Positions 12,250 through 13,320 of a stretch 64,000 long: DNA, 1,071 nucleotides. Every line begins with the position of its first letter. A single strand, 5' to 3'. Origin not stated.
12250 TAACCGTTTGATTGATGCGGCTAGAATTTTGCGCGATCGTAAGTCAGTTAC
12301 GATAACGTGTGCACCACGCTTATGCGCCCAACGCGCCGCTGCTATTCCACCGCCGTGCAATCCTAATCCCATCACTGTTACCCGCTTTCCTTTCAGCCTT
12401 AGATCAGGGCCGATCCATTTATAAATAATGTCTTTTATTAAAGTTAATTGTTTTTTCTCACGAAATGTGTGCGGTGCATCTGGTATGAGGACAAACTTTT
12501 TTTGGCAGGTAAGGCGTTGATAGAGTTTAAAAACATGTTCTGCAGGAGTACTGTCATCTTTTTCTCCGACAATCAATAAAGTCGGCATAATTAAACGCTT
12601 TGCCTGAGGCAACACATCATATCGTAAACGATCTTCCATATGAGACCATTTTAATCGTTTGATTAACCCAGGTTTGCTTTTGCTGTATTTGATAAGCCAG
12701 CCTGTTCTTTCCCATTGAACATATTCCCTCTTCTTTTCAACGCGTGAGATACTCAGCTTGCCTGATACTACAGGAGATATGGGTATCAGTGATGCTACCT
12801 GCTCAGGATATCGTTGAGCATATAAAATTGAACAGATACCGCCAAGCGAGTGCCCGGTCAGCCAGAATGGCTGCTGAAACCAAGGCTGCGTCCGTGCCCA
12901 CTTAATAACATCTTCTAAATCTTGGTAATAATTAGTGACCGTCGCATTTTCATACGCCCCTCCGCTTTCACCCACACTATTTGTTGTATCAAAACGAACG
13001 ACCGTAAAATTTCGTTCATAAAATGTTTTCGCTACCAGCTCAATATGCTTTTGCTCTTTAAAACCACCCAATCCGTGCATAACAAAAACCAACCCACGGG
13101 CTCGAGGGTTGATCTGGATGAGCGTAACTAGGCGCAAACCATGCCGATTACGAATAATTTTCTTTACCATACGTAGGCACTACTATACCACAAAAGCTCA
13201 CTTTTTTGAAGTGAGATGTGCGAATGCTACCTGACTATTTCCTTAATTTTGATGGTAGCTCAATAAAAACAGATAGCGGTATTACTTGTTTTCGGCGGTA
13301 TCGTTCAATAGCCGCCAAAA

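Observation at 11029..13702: In-frame fusion of an alpha/beta-hydrolase domain to the N-terminus of MurD, plus a NUDIX gene inserted between mraY and murD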

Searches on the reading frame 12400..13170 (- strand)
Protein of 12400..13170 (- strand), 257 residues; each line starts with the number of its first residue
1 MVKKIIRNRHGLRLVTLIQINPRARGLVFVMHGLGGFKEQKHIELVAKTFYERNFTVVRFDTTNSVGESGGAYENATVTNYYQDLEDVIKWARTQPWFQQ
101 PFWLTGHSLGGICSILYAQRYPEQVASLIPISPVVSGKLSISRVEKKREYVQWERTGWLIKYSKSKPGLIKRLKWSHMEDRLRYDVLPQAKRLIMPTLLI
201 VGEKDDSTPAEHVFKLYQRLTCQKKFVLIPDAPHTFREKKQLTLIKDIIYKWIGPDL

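Call 7: find_homologous_proteins(query=window:12400-13170:-, max_evalue=0.00001)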
Query seq(257 aa) (257 aa): 1951 proteins with E <= 0.00001 among 2472 candidates; the best 120 are listed.
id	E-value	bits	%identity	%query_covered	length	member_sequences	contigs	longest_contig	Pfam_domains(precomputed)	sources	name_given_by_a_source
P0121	1.5e-100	354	62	98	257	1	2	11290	PF02129.25,PF00756.27,PF00326.28,PF20408.5,PF12697.14,PF01738.25,PF00561.27,PF02273.22,PF12146.16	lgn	-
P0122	5.6e-99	349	59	98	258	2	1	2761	PF02129.25,PF00756.27,PF00326.28,PF20408.5,PF12697.14,PF00561.27,PF10142.16,PF12146.16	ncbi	-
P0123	6.2e-99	349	61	100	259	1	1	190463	PF02129.25,PF00326.28,PF20408.5,PF12697.14,PF01738.25,PF12695.14,PF00561.27,PF12146.16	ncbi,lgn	-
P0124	5.0e-98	346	60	98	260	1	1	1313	PF02129.25,PF00326.28,PF20408.5,PF12697.14,PF01738.25,PF12695.14,PF00561.27,PF12146.16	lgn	-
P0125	7.5e-98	345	58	98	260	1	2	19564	PF02129.25,PF00326.28,PF20408.5,PF12697.14,PF01738.25,PF00561.27,PF12146.16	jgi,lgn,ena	jgi:pimeloyl-ACP methyl ester carboxylesterase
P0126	1.7e-97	344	61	98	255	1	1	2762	PF02129.25,PF00756.27,PF00326.28,PF20408.5,PF12697.14,PF01738.25,PF12695.14,PF00561.27,PF12146.16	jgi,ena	-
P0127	1.7e-97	344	57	100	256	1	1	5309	PF02129.25,PF00326.28,PF20408.5,PF12697.14,PF08538.17,PF00561.27,PF10142.16,PF12146.16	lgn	-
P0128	2.5e-97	343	58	100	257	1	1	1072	PF02129.25,PF02089.22,PF00326.28,PF20408.5,PF12697.14,PF00561.27,PF12146.16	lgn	-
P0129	1.7e-96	341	58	100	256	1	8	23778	PF02129.25,PF02089.22,PF00326.28,PF20408.5,PF12697.14,PF01738.25,PF00561.27,PF12146.16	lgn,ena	-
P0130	3.0e-96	340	56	100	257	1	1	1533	PF02129.25,PF00756.27,PF00326.28,PF20408.5,PF12697.14,PF01738.25,PF00561.27,PF10142.16,PF12146.16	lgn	-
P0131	5.8e-96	339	58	98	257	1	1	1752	PF02129.25,PF00326.28,PF20408.5,PF12697.14,PF01738.25,PF12695.14,PF08538.17,PF00561.27,PF10142.16,PF12146.16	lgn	-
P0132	8.1e-96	338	58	99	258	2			PF02129.25,PF00756.27,PF00326.28,PF20408.5,PF12697.14,PF12695.14,PF00561.27,PF12146.16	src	-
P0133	8.4e-96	338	58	99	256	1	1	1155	PF02129.25,PF00326.28,PF20408.5,PF12697.14,PF00561.27,PF12146.16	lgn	-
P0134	8.8e-96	338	57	100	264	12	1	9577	PF02129.25,PF00326.28,PF20408.5,PF12697.14,PF00561.27,PF02273.22,PF10142.16,PF12146.16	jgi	jgi:alpha-beta hydrolase superfamily lysophospholipase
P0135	9.0e-96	338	58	99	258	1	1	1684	PF02129.25,PF00326.28,PF20408.5,PF12697.14,PF01738.25,PF00561.27,PF12146.16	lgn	-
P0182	7.2e-93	329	56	98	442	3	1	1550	PF02129.25,PF00326.28,PF20408.5,PF12697.14,PF00561.27,PF00293.35,PF02273.22,PF10142.16,PF12146.16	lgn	-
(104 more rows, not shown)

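Call 10: search_solved_structures(query=window:12400-13170:-, max_evalue=0.01, show_alignments=2)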
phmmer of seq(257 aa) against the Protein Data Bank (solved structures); distinct sequences matched with E-value up to 0.01: 57.
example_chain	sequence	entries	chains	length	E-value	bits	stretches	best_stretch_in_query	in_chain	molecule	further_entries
7xrh_A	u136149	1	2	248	1.2e-16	64.1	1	25-239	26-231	Cinnamoyl esterase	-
7xri_A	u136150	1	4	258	3.6e-16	62.5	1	25-239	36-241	Cinnamoyl esterase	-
3pf8_A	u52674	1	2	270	5.4e-14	55.4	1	8-136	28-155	Cinnamoyl esterase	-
3qm1_A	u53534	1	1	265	1.4e-13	54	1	8-136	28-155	Cinnamoyl esterase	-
3pf9_A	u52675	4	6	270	1.4e-13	54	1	8-136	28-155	Cinnamoyl esterase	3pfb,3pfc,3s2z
3trd_A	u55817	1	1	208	3.9e-13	52.6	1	24-135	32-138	Alpha/beta hydrolase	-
8skm_A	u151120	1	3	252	9.7e-13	51.3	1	25-237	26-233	Chlorogenic acid esterase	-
10bv_A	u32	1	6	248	1.2e-12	51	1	25-136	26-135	Chlorogenic acid esterase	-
8slj_A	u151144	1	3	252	1.2e-12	50.9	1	25-136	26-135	Alpha/beta hydrolase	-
2wtm_A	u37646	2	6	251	1.3e-12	50.8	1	19-242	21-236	EST1E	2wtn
7qjn_A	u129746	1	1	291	1.5e-11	47.3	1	27-243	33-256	Dienelactone hydrolase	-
5cml_A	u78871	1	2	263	4.1e-11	45.9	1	8-252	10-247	OsmC family protein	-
7wwh_A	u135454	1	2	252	5.8e-11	45.4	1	27-247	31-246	Alpha/beta hydrolase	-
9pjb_A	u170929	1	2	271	4.4e-09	39.3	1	1-252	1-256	MHETase MHT043-5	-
2fuk_A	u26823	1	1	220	7.3e-09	38.6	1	33-144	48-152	XC6422 protein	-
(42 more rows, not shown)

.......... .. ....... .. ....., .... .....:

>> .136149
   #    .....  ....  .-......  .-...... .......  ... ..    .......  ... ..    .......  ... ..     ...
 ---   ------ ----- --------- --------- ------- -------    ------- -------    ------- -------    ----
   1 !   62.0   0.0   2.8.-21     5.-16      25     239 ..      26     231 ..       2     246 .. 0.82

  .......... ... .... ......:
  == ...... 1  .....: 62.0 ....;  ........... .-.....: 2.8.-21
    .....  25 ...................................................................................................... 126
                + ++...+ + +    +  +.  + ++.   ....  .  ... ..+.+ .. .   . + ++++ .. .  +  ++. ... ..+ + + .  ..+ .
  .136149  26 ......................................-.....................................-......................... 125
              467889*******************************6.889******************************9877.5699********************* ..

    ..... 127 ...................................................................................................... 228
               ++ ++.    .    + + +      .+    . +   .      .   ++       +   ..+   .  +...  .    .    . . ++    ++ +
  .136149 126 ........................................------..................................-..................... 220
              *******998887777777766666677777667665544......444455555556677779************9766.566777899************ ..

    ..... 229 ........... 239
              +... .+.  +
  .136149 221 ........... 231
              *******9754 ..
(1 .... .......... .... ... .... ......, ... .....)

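Call 13: find_related_loci(query=A1, collection=genome_contigs, flank=8000)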
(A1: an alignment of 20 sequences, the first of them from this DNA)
Query A1 (257 aa) in genome_contigs; peptide patterns used: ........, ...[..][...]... (x = any residue, [..] = any of these).
269 stretches matched a pattern; 207 encode a relative of the query (tblastn E <= 1e-3); the best 80 are kept; 80 distinct loci.
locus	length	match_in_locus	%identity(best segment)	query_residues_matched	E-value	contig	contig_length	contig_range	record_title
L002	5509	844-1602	59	1-253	9e-105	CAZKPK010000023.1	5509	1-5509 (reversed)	MAG TPA_asm: uncultured Candidatus Saccharibacteria bacterium isolate SRP269290_co1_320 genome assembly, contig: NODE_26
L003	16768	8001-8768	56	2-257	2e-99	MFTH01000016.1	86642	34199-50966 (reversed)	MAG: Candidatus Nomurabacteria bacterium RIFCSPHIGHO2_01_FULL_37_25 rifcsphigho2_01_scaffold_744, whole genome shotgun s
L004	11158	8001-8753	59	3-253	3e-99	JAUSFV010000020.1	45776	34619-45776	MAG: bacterium isolate E14_maxbin.402 E14_k141_1684057, whole genome shotgun sequence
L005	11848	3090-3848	58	1-254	5e-99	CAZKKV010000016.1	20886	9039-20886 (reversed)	MAG TPA_asm: uncultured Gammaproteobacteria bacterium isolate SRP178699_co2_502 genome assembly, contig: NODE_1720_lengt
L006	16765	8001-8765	57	1-253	1e-98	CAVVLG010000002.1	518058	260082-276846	MAG: Candidatus Adlerbacteria bacterium isolate MFD09222.bin.1.2 genome assembly, contig: contig_36000, whole genome sho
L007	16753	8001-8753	57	3-253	4e-98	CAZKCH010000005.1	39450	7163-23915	MAG TPA_asm: uncultured Candidatus Saccharibacteria bacterium isolate binchicken_co220_105 genome assembly, contig: NODE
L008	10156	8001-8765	56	1-253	4e-98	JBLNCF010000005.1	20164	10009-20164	MAG: Bacillota bacterium isolate MAG132 PRJNA950955_bin39_renamed_4, whole genome shotgun sequence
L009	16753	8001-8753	57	1-253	1e-97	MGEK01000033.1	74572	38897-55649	MAG: Candidatus Uhrbacteria bacterium RIFCSPLOWO2_01_FULL_47_25 rifcsplowo2_01_scaffold_582, whole genome shotgun sequen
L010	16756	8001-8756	58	1-253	6e-97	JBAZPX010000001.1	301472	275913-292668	MAG: Patescibacteria group bacterium isolate SO_2017_SWC_4 scaffold_43_c1_LP-4_2017, whole genome shotgun sequence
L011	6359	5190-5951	57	1-253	2e-96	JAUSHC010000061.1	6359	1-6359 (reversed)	MAG: bacterium isolate E14_metabat.bin.167 E14_k141_156810, whole genome shotgun sequence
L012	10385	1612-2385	56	3-256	3e-96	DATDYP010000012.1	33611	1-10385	MAG TPA_asm: Candidatus Nanoarchaeia archaeon isolate SMAG_U8168 k141_1981686, whole genome shotgun sequence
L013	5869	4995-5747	57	2-253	8e-96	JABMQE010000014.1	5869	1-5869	MAG: Candidatus Falkowbacteria bacterium isolate bin.303 k141_548779, whole genome shotgun sequence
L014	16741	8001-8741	59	6-253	9e-96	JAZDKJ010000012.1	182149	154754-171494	MAG: Candidatus Woesearchaeota archaeon isolate MEGAHIT-group-0.53 k141_11513032, whole genome shotgun sequence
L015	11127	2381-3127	57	6-253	8e-96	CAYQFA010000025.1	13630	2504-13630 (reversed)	MAG TPA_asm: uncultured Candidatus Saccharibacteria bacterium isolate binchicken_co3_503 genome assembly, contig: NODE_1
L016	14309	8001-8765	56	1-253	6e-96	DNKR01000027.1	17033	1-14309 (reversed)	MAG TPA_asm: Candidatus Uhrbacteria bacterium isolate UBA9568 contig_296, whole genome shotgun sequence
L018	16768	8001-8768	55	2-253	9e-95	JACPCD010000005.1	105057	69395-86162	MAG: Candidatus Woesearchaeota archaeon isolate NC_groundwater_274_Ag_S-0.2um_44_14 S5_GD2017_2_S2_scaffold_200, whole g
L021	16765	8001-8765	55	1-253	2e-94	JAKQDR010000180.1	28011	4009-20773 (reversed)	MAG: bacterium isolate USDE_maxbin.060 k141_1541346, whole genome shotgun sequence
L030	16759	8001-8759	56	1-254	1e-93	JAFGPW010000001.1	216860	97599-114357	MAG: Candidatus Woesearchaeota archaeon isolate Zod_Metabat.712 k87_556085, whole genome shotgun sequence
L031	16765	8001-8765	57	1-253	2e-93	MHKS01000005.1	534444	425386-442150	MAG: Candidatus Komeilibacteria bacterium RIFOXYD1_FULL_37_29 rifoxyd1_full_scaffold_8, whole genome shotgun sequence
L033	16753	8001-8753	56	3-253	2e-93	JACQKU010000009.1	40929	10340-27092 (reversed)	MAG: Candidatus Liptonbacteria bacterium isolate NC_groundwater_1185_Ag_S-0.1um_48_121 S_p1_S3_coassembly_k141_1231833,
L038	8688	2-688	59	27-253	6e-92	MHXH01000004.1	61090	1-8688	MAG: Parcubacteria group bacterium RIFCSPLOWO2_01_FULL_48_18 rifcsplowo2_01_scaffold_1530, whole genome shotgun sequence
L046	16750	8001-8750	54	6-253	1e-91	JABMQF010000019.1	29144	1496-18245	MAG: Candidatus Woesearchaeota archaeon isolate bin.595 k141_1255461, whole genome shotgun sequence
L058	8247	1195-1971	53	2-257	8e-91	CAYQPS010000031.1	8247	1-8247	MAG TPA_asm: uncultured Candidatus Saccharibacteria bacterium isolate SRP136066_co1_148 genome assembly, contig: NODE_12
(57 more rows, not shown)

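Call 18: search_protein_families(library=pfam, alignment_id=A2, max_evalue=0.001)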
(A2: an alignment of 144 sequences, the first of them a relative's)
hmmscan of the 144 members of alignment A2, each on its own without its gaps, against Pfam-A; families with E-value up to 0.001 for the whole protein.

A. member 1, L002:351-839:+ (163 aa): 1 family
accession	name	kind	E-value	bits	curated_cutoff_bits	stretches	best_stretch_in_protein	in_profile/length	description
PF00293.34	NUDIX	-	2.1e-19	70.3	21.1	1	10-132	7-124/134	NUDIX domain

B. families by the number of members that match (of 144 scanned): 234 families (the first 25 are shown)
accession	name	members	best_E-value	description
PF00293.34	NUDIX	7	1.1e-20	NUDIX domain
PF00561.26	Abhydrolase_1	5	1.8e-12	alpha/beta hydrolase fold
PF04015.17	DUF362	4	1.8e-34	Domain of unknown function (DUF362)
PF00037.32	Fer4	4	1.4e-13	4Fe-4S binding domain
PF14697.11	Fer4_21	4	4.4e-11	4Fe-4S dicluster domain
PF12837.12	Fer4_6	4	5.5e-11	4Fe-4S binding domain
PF12838.12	Fer4_7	4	2.3e-10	4Fe-4S dicluster domain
PF13484.11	Fer4_16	4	2e-08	4Fe-4S double cluster binding domain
PF13187.11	Fer4_9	4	8.2e-08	4Fe-4S dicluster domain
PF25160.1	LdpA_Fe-S-bd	4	3.2e-07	LdpA Fe-S cluster-binding domain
PF13183.11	Fer4_8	4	4.5e-05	4Fe-4S dicluster domain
PF06821.19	Ser_hydrolase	3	7.4e-25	Serine hydrolase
PF08241.18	Methyltransf_11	3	6.7e-24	Methyltransferase domain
PF13649.12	Methyltransf_25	3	7.2e-24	Methyltransferase domain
PF13847.12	Methyltransf_31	3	4.7e-19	Methyltransferase domain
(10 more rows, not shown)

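Call 38: search_protein_families(library=ncbifam, proteins=[L058:1971-3143:+, L058:3148-3777:+, L058:583-879:+, L058:866-1195:+, L058:3773-5191:-, L058:5178-6404:-, L033:7190-7984:+, L033:8772-9935:+, L033:5146-6720:+], max_evalue=0.00001)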
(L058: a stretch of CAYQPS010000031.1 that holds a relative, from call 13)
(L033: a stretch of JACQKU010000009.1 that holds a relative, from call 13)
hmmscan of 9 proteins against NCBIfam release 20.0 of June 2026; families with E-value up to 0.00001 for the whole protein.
L058:1971-3143:+ (391 aa): 24 families
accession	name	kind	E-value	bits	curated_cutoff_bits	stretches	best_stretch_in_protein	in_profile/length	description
NF001126.0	PRK00139.1-4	equivalog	6.7e-148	493.2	373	2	193-390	287-482/486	UDP-N-acetylmuramoyl-L-alanyl-D-glutamate--2,6-diaminopimelate ligase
TIGR01085.1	murE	subfamily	9.1e-128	427.1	257.3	2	192-390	275-471/472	UDP-N-acetylmuramyl-tripeptide synthetase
NF008896.0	PRK11929.1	equivalog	3.4e-119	399.2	1023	2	190-390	297-498/965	bifunctional UDP-N-acetylmuramoyl-L-alanyl-D-glutamate--2,6-diaminopimelate ligase MurE/UDP-N-acetylmuramoyl-tripeptide--D-alanyl-D-alanine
NF001124.0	PRK00139.1-2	equivalog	7e-118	394.5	476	2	192-390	295-492/500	UDP-N-acetylmuramoyl-L-alanyl-D-glutamate--2,6-diaminopimelate ligase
NF001123.0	PRK00139.1-1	equivalog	1.7e-108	363.4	586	2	192-388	294-487/493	UDP-N-acetylmuramoyl-L-alanyl-D-glutamate--2,6-diaminopimelate ligase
NF010628.0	PRK14022.1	equivalog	5.3e-83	279.4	536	1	20-390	100-480/483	UDP-N-acetylmuramoyl-L-alanyl-D-glutamate--L-lysine ligase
NF001130.0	PRK00139.2-4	equivalog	8.8e-62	209.5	715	2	191-381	313-501/516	UDP-N-acetylmuramoyl-L-alanyl-D-glutamate--2,6-diaminopimelate ligase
NF001127.0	PRK00139.2-1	equivalog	3.4e-49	167.9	997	2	193-380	315-500/520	UDP-N-acetylmuramoyl-L-alanyl-D-glutamate--2,6-diaminopimelate ligase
NF001129.0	PRK00139.2-3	equivalog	1.5e-48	165.6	762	2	20-179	107-267/517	UDP-N-acetylmuramoyl-L-alanyl-D-glutamate--2,6-diaminopimelate ligase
NF001131.0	PRK00139.2-5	equivalog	1.6e-38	132.7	1000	1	20-376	98-468/483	UDP-N-acetylmuramoyl-L-alanyl-D-glutamate--2,6-diaminopimelate ligase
TIGR02068.2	cya_phycin_syn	equivalog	6.6e-32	110.4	850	2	203-368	683-852/862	cyanophycin synthetase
TIGR01087.1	murD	equivalog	1.7e-31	109.8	211.95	2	93-362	145-415/441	UDP-N-acetylmuramoyl-L-alanine--D-glutamate ligase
NF010623.0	PRK14016.1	subfamily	1.3e-27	96.3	877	2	203-366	685-852/871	cyanophycin synthetase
NF053645.1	pMurC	equivalog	4.4e-26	91.6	560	2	194-372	310-490/492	pseudomurein biosynthesis peptide ligase pMurC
TIGR01082.1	murC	equivalog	1.4e-25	90.3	335.1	1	32-281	101-352/449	UDP-N-acetylmuramate--L-alanine ligase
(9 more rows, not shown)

L058:3148-3777:+ (210 aa): 0 families

L058:583-879:+ (99 aa): 0 families

L058:866-1195:+ (110 aa): 2 families
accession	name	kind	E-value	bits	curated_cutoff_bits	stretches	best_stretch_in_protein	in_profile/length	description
NF041095.1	dival_cat_tol_CutA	equivalog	3.1e-28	97.8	120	1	11-108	3-99/100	divalent-cation tolerance protein CutA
NF007930.0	PRK10645.1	equivalog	1.8e-22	79.6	145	1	2-107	6-111/114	divalent cation tolerance protein CutA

L058:3773-5191:- (472 aa): 12 families
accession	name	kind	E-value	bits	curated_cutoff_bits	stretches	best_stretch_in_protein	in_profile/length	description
TIGR01082.1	murC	equivalog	2.5e-73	247.7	335.1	1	6-459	2-445/449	UDP-N-acetylmuramate--L-alanine ligase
TIGR01081.1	mpl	equivalog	9.9e-60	202.8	388.7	1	6-460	2-441/448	UDP-N-acetylmuramate:L-alanyl-gamma-D-glutamyl-meso-diaminopimelate ligase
NF011171.0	PRK14573.1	equivalog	7.8e-35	120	1015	1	3-459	4-441/809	bifunctional UDP-N-acetylmuramate--L-alanine ligase/D-alanine--D-alanine ligase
NF053645.1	pMurC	equivalog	8.5e-21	74.2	560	2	257-451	291-482/492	pseudomurein biosynthesis peptide ligase pMurC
TIGR01087.1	murD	equivalog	6.2e-19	68.4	211.95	1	8-354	4-336/441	UDP-N-acetylmuramoyl-L-alanine--D-glutamate ligase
NF001126.0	PRK00139.1-4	equivalog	1.6e-15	56.6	373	1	194-450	204-455/486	UDP-N-acetylmuramoyl-L-alanyl-D-glutamate--2,6-diaminopimelate ligase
TIGR01085.1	murE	subfamily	1.1e-12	47.6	257.3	1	193-367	187-365/472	UDP-N-acetylmuramyl-tripeptide synthetase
NF008896.0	PRK11929.1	equivalog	7.9e-11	40.5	1023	1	194-366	212-391/965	bifunctional UDP-N-acetylmuramoyl-L-alanyl-D-glutamate--2,6-diaminopimelate ligase MurE/UDP-N-acetylmuramoyl-tripeptide--D-alanyl-D-alanine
NF001124.0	PRK00139.1-2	equivalog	4e-09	35.7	476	1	194-366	209-383/500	UDP-N-acetylmuramoyl-L-alanyl-D-glutamate--2,6-diaminopimelate ligase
TIGR01143.1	murF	subfamily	4.8e-09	35.7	288.6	1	184-354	150-319/418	UDP-N-acetylmuramoyl-tripeptide--D-alanyl-D-alanine ligase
NF033197.0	F430_CfbE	equivalog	1.2e-06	27.8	250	0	250-337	252-319/430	coenzyme F430 synthase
NF053648.1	pMurE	equivalog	3.4e-06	26.1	600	0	188-340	194-335/464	pseudomurein biosynthesis peptide ligase pMurE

L058:5178-6404:- (408 aa): 0 families

L033:7190-7984:+ (265 aa): 0 families

L033:8772-9935:+ (388 aa): 0 families

L033:5146-6720:+ (525 aa): 21 families
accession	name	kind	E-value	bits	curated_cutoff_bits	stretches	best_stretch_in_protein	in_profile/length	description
TIGR01082.1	murC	equivalog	9.2e-105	351.3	335.1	2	207-481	143-425/449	UDP-N-acetylmuramate--L-alanine ligase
NF011171.0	PRK14573.1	equivalog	1.1e-59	202.1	1015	2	207-460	146-402/809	bifunctional UDP-N-acetylmuramate--L-alanine ligase/D-alanine--D-alanine ligase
TIGR01081.1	mpl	equivalog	4.2e-39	134.8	388.7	1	17-433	2-385/448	UDP-N-acetylmuramate:L-alanyl-gamma-D-glutamyl-meso-diaminopimelate ligase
TIGR01087.1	murD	equivalog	3.8e-20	72.4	211.95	1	198-366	137-315/441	UDP-N-acetylmuramoyl-L-alanine--D-glutamate ligase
NF001126.0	PRK00139.1-4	equivalog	4e-20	71.8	373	1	235-405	197-374/486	UDP-N-acetylmuramoyl-L-alanyl-D-glutamate--2,6-diaminopimelate ligase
NF008896.0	PRK11929.1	equivalog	5.6e-20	70.8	1023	1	232-394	680-857/965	bifunctional UDP-N-acetylmuramoyl-L-alanyl-D-glutamate--2,6-diaminopimelate ligase MurE/UDP-N-acetylmuramoyl-tripeptide--D-alanyl-D-alanine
NF001124.0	PRK00139.1-2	equivalog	5.5e-18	65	476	1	237-405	204-383/500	UDP-N-acetylmuramoyl-L-alanyl-D-glutamate--2,6-diaminopimelate ligase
NF053648.1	pMurE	equivalog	2.1e-17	63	600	1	232-403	190-358/464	pseudomurein biosynthesis peptide ligase pMurE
TIGR01085.1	murE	subfamily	7.5e-17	61.4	257.3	1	235-405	181-364/472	UDP-N-acetylmuramyl-tripeptide synthetase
NF053645.1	pMurC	equivalog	5e-16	58.5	560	1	316-398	312-391/492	pseudomurein biosynthesis peptide ligase pMurC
TIGR01143.1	murF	subfamily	1.6e-12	47.1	288.6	1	232-396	150-322/418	UDP-N-acetylmuramoyl-tripeptide--D-alanyl-D-alanine ligase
NF001123.0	PRK00139.1-1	equivalog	7e-11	41.5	586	1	234-405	199-382/493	UDP-N-acetylmuramoyl-L-alanyl-D-glutamate--2,6-diaminopimelate ligase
NF053647.1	pMurD2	equivalog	3e-09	36.3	550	0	234-355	176-276/405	pseudomurein biosynthesis peptide ligase pMurD2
TIGR01499.1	folC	subfamily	8.7e-09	35.2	162.65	0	288-427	199-334/400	bifunctional protein FolC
TIGR02068.2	cya_phycin_syn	equivalog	3.4e-08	32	850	0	322-404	682-763/862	cyanophycin synthetase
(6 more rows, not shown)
